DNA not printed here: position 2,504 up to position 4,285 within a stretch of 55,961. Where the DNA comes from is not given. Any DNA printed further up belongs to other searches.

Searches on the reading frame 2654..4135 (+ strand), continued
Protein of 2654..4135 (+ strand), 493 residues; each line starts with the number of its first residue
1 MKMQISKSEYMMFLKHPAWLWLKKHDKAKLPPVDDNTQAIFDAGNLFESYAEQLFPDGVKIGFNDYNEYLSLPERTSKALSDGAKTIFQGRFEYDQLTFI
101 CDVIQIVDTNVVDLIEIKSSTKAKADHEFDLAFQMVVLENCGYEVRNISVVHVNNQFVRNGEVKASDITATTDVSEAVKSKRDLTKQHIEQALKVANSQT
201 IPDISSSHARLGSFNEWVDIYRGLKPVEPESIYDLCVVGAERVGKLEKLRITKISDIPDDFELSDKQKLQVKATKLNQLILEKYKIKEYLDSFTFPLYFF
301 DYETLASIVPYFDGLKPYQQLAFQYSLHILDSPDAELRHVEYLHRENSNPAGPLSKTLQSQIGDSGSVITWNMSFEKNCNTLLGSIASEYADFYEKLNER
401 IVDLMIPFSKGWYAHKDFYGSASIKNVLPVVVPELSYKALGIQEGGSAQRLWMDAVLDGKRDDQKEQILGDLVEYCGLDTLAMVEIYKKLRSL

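Call 50: find_homologous_proteins(query=window:2654-4135:+, max_evalue=1e-10)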
Query window:2654-4135:+ (493 aa): 3431 proteins with E <= 1e-10 among 8000 candidates; the best 120 are listed.
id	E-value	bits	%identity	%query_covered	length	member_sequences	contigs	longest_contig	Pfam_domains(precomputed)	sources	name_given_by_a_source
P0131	0.0e+0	1050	94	100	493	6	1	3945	PF11074.15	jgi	jgi:hypothetical protein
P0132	2.6e-286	968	87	99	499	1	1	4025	PF11074.15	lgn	-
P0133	4.0e-262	888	77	100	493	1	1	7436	PF11074.15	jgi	jgi:hypothetical protein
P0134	2.7e-259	879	78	100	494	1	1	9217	PF11074.15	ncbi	ncbi:MAG: DUF2779 domain-containing protein [Candidatus Saccharimonadia bacterium]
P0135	4.6e-259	878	76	99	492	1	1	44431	PF11074.15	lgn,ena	-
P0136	1.3e-257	873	77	100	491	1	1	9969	PF11074.15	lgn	-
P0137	4.4e-257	872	77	100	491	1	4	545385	PF11074.15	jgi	jgi:hypothetical protein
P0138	1.4e-256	870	76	100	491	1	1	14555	PF11074.15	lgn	-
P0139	6.2e-256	868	76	99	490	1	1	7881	PF11074.15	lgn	-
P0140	9.0e-255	864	76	100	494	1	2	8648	PF11074.15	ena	-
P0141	3.9e-254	862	76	100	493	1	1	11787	PF11074.15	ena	-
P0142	1.8e-253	860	75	100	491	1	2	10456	PF11074.15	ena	-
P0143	8.2e-253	858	75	100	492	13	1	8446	PF11074.15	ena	-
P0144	3.5e-251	852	76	98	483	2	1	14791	PF11074.15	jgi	jgi:hypothetical protein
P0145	3.8e-251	852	75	99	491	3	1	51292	PF11074.15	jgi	-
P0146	5.4e-250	848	75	100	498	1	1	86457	PF11074.15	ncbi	-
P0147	1.8e-249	847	74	99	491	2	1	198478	PF11074.15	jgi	jgi:hypothetical protein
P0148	6.2e-249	845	76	98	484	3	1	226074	PF11074.15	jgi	-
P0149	1.7e-247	840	74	100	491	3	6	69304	PF11074.15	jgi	jgi:hypothetical protein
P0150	3.9e-247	839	74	100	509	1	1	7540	PF11074.15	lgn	-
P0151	6.1e-245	832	73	99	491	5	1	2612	PF11074.15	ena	-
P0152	1.4e-244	831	72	99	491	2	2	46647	PF11074.15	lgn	-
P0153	3.4e-244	829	74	100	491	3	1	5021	PF11074.15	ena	-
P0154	1.2e-243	827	74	100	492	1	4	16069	PF11074.15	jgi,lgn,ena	jgi:hypothetical protein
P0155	3.8e-242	823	73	98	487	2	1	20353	PF11074.15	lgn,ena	-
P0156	5.8e-241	819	72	100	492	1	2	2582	PF11074.15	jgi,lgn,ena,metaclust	metaclust:\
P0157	1.5e-240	817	72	99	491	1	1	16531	PF11074.15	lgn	-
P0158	4.0e-239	813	71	100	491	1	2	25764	PF11074.15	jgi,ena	-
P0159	2.7e-238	810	73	97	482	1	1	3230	PF11074.15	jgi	-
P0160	1.5e-237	807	71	99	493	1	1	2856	PF11074.15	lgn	-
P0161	3.1e-237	806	71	100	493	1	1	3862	PF11074.15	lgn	-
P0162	6.9e-237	805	72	100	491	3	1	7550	PF11074.15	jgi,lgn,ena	-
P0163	1.5e-236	804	71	100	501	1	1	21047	PF11074.15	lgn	-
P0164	3.8e-236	803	71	98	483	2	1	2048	PF11074.15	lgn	-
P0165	4.3e-236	803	71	99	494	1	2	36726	PF11074.15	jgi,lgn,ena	-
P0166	2.6e-235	800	71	100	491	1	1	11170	PF11074.15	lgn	-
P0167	4.0e-234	796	70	100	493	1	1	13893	PF11074.15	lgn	-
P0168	7.1e-234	795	72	98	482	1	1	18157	PF11074.15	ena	-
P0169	8.7e-234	795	71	99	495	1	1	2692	PF11074.15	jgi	-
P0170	9.5e-234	795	71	98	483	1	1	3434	PF11074.15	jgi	jgi:hypothetical protein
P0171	8.0e-233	792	70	99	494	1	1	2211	PF11074.15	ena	-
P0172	1.1e-232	791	71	99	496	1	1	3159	PF11074.15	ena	-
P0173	2.2e-232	790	72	97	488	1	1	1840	PF11074.15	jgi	-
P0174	2.8e-232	790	70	98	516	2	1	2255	PF11074.15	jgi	-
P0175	3.7e-231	786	69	100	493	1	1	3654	PF11074.15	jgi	-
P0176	1.3e-230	784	69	100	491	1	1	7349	PF11074.15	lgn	-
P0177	4.5e-230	783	70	99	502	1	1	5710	PF11074.15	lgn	-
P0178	1.5e-229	781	69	99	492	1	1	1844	PF11074.15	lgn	-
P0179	1.6e-229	781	69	98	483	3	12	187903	PF11074.15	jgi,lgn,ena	-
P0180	3.5e-229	780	68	100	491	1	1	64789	PF11074.15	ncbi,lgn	-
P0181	4.8e-229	779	69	100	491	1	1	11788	PF11074.15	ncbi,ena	-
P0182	3.5e-228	776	68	99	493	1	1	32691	PF11074.15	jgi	-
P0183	2.5e-226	770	68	98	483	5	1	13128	PF11074.15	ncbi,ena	-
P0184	3.3e-226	770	69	100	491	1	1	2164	PF11074.15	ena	-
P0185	1.0e-225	768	68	100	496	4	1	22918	PF11074.15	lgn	-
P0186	3.1e-225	767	67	100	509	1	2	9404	PF11074.15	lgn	-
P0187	5.6e-225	766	68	99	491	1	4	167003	PF11074.15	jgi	jgi:hypothetical protein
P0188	3.2e-224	763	66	100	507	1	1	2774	PF11074.15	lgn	-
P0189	4.4e-224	763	68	100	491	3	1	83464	PF11074.15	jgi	jgi:hypothetical protein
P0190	1.2e-223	762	68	100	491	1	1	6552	PF11074.15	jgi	jgi:hypothetical protein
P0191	4.6e-222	756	67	99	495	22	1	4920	PF11074.15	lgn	-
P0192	6.7e-222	756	66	99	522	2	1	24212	PF11074.15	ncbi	-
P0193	8.1e-222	755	66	99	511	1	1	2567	PF11074.15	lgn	-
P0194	3.9e-221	753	65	100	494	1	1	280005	PF11074.15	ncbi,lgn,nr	ncbi:MAG TPA: DUF2779 domain-containing protein [Candidatus Limnocylindrales bacterium]|nr:DUF2779 d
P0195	1.6e-220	751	66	100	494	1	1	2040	PF11074.15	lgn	-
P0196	4.4e-220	750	68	99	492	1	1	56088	PF11074.15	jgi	jgi:hypothetical protein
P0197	4.5e-220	750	68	98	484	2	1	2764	PF11074.15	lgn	-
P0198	4.8e-220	750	68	99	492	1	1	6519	PF11074.15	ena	-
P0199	1.4e-219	748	67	98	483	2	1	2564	PF11074.15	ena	-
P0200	1.7e-219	748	67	99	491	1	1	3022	PF11074.15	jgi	-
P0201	2.3e-219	747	65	99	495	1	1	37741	PF11074.15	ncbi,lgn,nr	ncbi:MAG TPA: DUF2779 domain-containing protein [Patescibacteria group bacterium]|nr:DUF2779 domain-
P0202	3.1e-219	747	67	100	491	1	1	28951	PF11074.15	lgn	-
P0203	3.7e-219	747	67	99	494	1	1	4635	PF11074.15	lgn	-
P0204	7.8e-218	742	66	100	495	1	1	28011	PF11074.15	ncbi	-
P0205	2.4e-217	741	63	99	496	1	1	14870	PF11074.15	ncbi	-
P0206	4.6e-217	740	67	97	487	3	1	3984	PF11074.15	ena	-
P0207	4.7e-217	740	68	97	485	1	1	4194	PF11074.15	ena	-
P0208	1.1e-215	735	65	100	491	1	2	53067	PF11074.15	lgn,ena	-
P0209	1.9e-215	734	66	100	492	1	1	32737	PF11074.15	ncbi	-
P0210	5.1e-215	733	67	97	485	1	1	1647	PF11074.15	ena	-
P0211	6.1e-215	733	65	100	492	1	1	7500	PF11074.15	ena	-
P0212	7.2e-215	733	65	99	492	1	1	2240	PF11074.15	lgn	-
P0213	1.3e-214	732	66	99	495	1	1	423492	PF11074.15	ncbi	-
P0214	2.7e-214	731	64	100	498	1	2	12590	PF11074.15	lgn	-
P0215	3.6e-214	730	64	99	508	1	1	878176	PF11074.15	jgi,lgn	-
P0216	9.8e-214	729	65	100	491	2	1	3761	PF11074.15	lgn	-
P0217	1.6e-213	728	66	98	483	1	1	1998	PF11074.15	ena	-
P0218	2.7e-213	727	65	99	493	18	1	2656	PF11074.15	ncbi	-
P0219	3.4e-213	727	65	100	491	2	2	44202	PF11074.15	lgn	-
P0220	4.2e-213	727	65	99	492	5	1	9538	PF11074.15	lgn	-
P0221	5.9e-213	726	64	100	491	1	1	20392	PF11074.15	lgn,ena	-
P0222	1.1e-212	725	66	100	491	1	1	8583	PF11074.15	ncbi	ncbi:hypothetical protein BH10PAT3_BH10PAT3_6250 [soil metagenome]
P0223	3.3e-212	724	64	99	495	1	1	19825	PF11074.15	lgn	-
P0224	3.4e-212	724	65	99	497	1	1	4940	PF11074.15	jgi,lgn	-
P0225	4.2e-212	723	64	100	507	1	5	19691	PF11074.15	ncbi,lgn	-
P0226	4.8e-212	723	64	100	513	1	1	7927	PF11074.15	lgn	-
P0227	5.6e-212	723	64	100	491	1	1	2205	PF11074.15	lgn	-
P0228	9.2e-212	722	65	100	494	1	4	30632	PF11074.15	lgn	-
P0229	1.9e-211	721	65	100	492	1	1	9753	PF11074.15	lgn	-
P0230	2.2e-211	721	63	100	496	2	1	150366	PF11074.15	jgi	jgi:hypothetical protein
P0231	3.8e-211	720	65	100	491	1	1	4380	PF11074.15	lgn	-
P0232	4.5e-211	720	65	100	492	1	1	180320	PF11074.15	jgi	-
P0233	4.7e-211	720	64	100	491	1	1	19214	PF11074.15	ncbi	-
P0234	8.5e-211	719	64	99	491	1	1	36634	PF11074.15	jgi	jgi:hypothetical protein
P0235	9.2e-211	719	64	100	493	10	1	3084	PF11074.15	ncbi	-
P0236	9.9e-211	719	65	99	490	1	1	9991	PF11074.15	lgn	-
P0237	1.3e-210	719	64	99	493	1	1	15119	PF11074.15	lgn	-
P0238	1.4e-210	718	65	100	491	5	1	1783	PF11074.15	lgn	-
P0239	1.5e-210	718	65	97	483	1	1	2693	PF11074.15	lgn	-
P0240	1.9e-210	718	64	100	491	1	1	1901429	PF11074.15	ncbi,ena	-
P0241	3.3e-210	717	63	100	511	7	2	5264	PF11074.15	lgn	-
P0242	3.5e-210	717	64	99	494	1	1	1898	PF01930.24,PF11074.15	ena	-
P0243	7.4e-210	716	64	100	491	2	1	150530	PF11074.15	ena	-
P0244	2.2e-209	714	64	100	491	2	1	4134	PF11074.15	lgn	-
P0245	6.9e-209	713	63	99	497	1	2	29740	PF11074.15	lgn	-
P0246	7.4e-209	713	64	99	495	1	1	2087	PF11074.15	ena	-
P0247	7.4e-209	713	64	99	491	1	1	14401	PF11074.15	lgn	-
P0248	7.4e-209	713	63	100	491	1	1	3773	PF11074.15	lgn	-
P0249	8.2e-209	713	63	99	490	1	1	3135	PF11074.15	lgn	-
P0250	8.8e-209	713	64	99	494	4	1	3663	PF11074.15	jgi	-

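Call 51: find_encoding_contigs(protein=P0131, flank=10000, max_places=4)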
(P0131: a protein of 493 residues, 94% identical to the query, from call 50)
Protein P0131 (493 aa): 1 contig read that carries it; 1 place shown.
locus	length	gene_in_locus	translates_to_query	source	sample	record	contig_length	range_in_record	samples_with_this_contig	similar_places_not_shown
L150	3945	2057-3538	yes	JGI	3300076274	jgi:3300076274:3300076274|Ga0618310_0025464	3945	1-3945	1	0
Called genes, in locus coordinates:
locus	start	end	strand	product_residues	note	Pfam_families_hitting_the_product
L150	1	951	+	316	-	?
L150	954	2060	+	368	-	PF00580:UvrD-helicase (weak), PF13245:AAA_19, PF00580:UvrD-helicase, PF01443:Viral_helicase1, PF13361:UvrD_C (weak), PF13538:UvrD_C_2 (faint)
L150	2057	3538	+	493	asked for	PF11074:DUF2779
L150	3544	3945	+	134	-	?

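Call 52: find_encoding_contigs(protein=P0132, flank=10000, max_places=4)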
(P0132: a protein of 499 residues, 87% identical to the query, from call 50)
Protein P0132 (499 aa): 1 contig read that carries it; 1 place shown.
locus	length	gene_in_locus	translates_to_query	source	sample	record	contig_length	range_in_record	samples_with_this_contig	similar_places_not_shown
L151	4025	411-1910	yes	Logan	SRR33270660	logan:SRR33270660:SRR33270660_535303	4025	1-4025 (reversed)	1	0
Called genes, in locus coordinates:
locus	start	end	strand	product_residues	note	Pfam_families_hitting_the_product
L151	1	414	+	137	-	?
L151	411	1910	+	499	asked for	PF11074:DUF2779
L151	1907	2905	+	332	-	PF13310:Virulence_RhuM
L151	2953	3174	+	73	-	PF13560:HTH_31, PF12844:HTH_19, PF01381:HTH_3, PF13443:HTH_26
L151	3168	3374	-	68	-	-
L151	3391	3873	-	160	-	PF13091:PLDc_2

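Call 56: search_protein_families(library=pfam, proteins=[L151:1-414:+, L150:3544-3945:+, L109:5641-6933:+, L118:5285-6943:-, L118:8584-10413:-, L082:1169-2416:+, L082:141-1169:+, L122:6075-6656:+, L091:3253-4719:+, L089:5935-6858:+], max_evalue=0.001)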
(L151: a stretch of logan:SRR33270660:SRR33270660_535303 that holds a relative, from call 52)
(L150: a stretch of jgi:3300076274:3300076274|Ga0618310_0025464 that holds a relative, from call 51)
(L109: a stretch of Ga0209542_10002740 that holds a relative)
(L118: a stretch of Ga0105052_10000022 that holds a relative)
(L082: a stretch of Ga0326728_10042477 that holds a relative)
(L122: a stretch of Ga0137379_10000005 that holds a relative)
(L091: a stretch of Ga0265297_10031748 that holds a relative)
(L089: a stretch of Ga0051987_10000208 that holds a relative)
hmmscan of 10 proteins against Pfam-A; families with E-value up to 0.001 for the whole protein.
L151:1-414:+ (137 aa): 1 family
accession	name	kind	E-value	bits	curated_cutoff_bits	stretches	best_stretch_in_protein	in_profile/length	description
PF05872.18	HerA_C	-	1.6e-07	30.8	22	1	2-104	262-364/502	Helicase HerA-like C-terminal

L150:3544-3945:+ (134 aa): 0 families

L109:5641-6933:+ (430 aa): 5 families
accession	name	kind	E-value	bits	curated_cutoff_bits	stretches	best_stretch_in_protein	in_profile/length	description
PF04542.20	Sigma70_r2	-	2.3e-22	79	24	1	194-266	1-71/71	Sigma-70 region 2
PF04539.22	Sigma70_r3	-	5.5e-20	71.7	25.3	1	275-352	1-76/78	Sigma-70 region 3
PF04545.22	Sigma70_r4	-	5.2e-15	55.1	24.1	1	367-419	2-50/50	Sigma-70, region 4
PF00140.25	Sigma70_r1_2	-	5.6e-12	45.9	22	1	156-187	1-32/34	Sigma-70 factor, region 1.2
PF03979.19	Sigma70_r1_1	-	2.8e-09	37.2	22.5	1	80-130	8-58/81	Sigma-70 factor, region 1.1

L118:5285-6943:- (552 aa): 1 family
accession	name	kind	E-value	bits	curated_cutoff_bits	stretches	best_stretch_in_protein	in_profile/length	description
PF07690.21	MFS_1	-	2.1e-41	142.5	33.4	2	21-187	1-166/347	Major Facilitator Superfamily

L118:8584-10413:- (609 aa): 7 families
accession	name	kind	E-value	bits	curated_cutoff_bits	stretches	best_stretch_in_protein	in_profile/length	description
PF00009.33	GTP_EFTU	-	2.5e-55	187.4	26.5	1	10-183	1-176/188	Elongation factor Tu GTP binding domain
PF21018.2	BipA_C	-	1.4e-41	141.1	23.8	1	494-602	1-109/110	TypA/BipA C-terminal domain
PF00679.30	EFG_C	-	2.4e-14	53.6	27.9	1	406-490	2-86/89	Elongation factor G C-terminus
PF03144.31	GTP_EFTU_D2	-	1.5e-12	48.2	30.3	1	231-301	1-73/73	Elongation factor Tu domain 2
PF22042.2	EF-G_D2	-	1.5e-08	35.1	27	1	216-301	1-82/84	Elongation factor G domain 2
PF01926.29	MMR_HSR1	-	4.7e-06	27.1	21.9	1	58-138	27-113/113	50S ribosome-binding GTPase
PF00735.24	Septin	-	0.00029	20.6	26.2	1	15-90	7-75/280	Septin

L082:1169-2416:+ (415 aa): 1 family
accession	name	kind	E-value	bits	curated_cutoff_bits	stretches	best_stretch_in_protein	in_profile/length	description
PF09903.14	DUF2130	-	4.8e-60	203.4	26.7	1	162-406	3-253/255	Uncharacterized protein conserved in bacteria (DUF2130)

L082:141-1169:+ (342 aa): 1 family
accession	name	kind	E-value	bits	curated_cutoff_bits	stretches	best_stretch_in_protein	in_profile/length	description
PF13310.11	Virulence_RhuM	-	2.6e-112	374.6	33.7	1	70-321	1-250/252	Virulence protein RhuM family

L122:6075-6656:+ (193 aa): 0 families

L091:3253-4719:+ (488 aa): 1 family
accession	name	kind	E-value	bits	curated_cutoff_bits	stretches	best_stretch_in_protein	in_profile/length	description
PF01580.24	FtsK_SpoIIIE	-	4.4e-41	141.2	24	1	222-408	2-220/221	FtsK/SpoIIIE family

L089:5935-6858:+ (307 aa): 1 family
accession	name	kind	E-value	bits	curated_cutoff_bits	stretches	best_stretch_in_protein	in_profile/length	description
PF18899.5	DUF5655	-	1.5e-10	41.6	24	1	190-302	1-108/109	Domain of unknown function (DUF5655)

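Call 58: search_dna_similar(query=window:2654-4135:+, collection=phages, mode=protein, max_rows=15)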
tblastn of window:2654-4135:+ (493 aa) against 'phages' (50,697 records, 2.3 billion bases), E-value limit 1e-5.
No match.

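Call 59: search_dna_similar(query=window:2654-4135:+, collection=plasmids, mode=protein, max_rows=20)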
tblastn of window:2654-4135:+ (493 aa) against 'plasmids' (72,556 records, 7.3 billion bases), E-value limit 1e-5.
Records with a match: 30; places in all: 30; records where one place covers at least 80% of the query: 28.
Best place of each record, by identity: <60% 30.
By first word of the organism name: Aliarcobacter 6; Arcobacter 5; Helicobacter 3; Croceicoccus 3; Salinibacter 2; Hydrogenimonas 1; Planktothrix 1; Selenomonas 1; Rhodoferax 1; Azospirillum 1; and 6 more.
By predicted mobility (MOB-suite, as given by PLSDB): non-mobilizable 26; mobilizable 2; conjugative 2.
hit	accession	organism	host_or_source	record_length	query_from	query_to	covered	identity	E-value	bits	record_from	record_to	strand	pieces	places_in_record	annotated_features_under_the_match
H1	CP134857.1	Arcobacter sp. AZ-2023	food,chicken meat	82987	3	491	99%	33.3%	8e-72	255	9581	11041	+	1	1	DUF2779 domain-containing protein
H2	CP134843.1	Arcobacter sp. AZ-2023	food,chicken meat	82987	3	491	99%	33.3%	8e-72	255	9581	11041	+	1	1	DUF2779 domain-containing protein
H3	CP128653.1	Arcobacter sp. DSM 115960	animal,chicken meat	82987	3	491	99%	33.3%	8e-72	255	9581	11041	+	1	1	DUF2779 domain-containing protein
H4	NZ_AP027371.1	Hydrogenimonas cancrithermarum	-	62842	3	491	99%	33.3%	4e-67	241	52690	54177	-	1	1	DUF2779 domain-containing protein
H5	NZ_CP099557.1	Aliarcobacter cryaerophilus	Chicken meat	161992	5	491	99%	32.5%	1e-74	263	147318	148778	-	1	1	DUF2779 domain-containing protein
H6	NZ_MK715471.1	Aliarcobacter cryaerophilus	Greenshell mussel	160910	3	493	100%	32.1%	4e-74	261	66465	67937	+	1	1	DUF2779 domain-containing protein | ATP-binding protein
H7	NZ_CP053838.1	Aliarcobacter faecis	Cell culture,Human septic tank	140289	1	493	100%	32.0%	6e-75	264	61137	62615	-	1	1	DUF2779 domain-containing protein | hypothetical protein (x2)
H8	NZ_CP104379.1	Aliarcobacter butzleri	poultry meat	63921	1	493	100%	31.7%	3e-66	239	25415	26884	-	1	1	DUF2779 domain-containing protein | PD-(D/E)XK nuclease family protein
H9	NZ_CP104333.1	Aliarcobacter butzleri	poultry meat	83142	1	493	100%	31.7%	3e-66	239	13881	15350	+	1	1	DUF2779 domain-containing protein | hypothetical protein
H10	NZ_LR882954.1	Planktothrix agardhii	-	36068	1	493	100%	31.6%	1e-62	228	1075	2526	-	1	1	DUF2779 domain-containing protein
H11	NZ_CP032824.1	Aliarcobacter cryaerophilus ATCC 43158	bovine,cell culture,Aborted bovine ...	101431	1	491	100%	31.7%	3e-72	256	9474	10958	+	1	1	DUF2779 domain-containing protein | TatD family hydrolase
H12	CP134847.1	Arcobacter sp. AZ-2023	food,chicken meat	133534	3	491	99%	31.7%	1e-72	257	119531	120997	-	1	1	DUF2779 domain-containing protein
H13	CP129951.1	Arcobacter sp. DSM 115972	animal,chicken meat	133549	3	491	99%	31.7%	1e-72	257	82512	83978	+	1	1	DUF2779 domain-containing protein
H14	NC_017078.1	Selenomonas ruminantium subsp. lactilytica TAM6421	-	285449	3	491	99%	30.3%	2e-60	222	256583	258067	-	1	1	DUF2779 domain-containing protein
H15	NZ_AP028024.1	Helicobacter sp. NHP21005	Felis catus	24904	5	493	99%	30.0%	4e-51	194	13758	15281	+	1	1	DUF2779 domain-containing protein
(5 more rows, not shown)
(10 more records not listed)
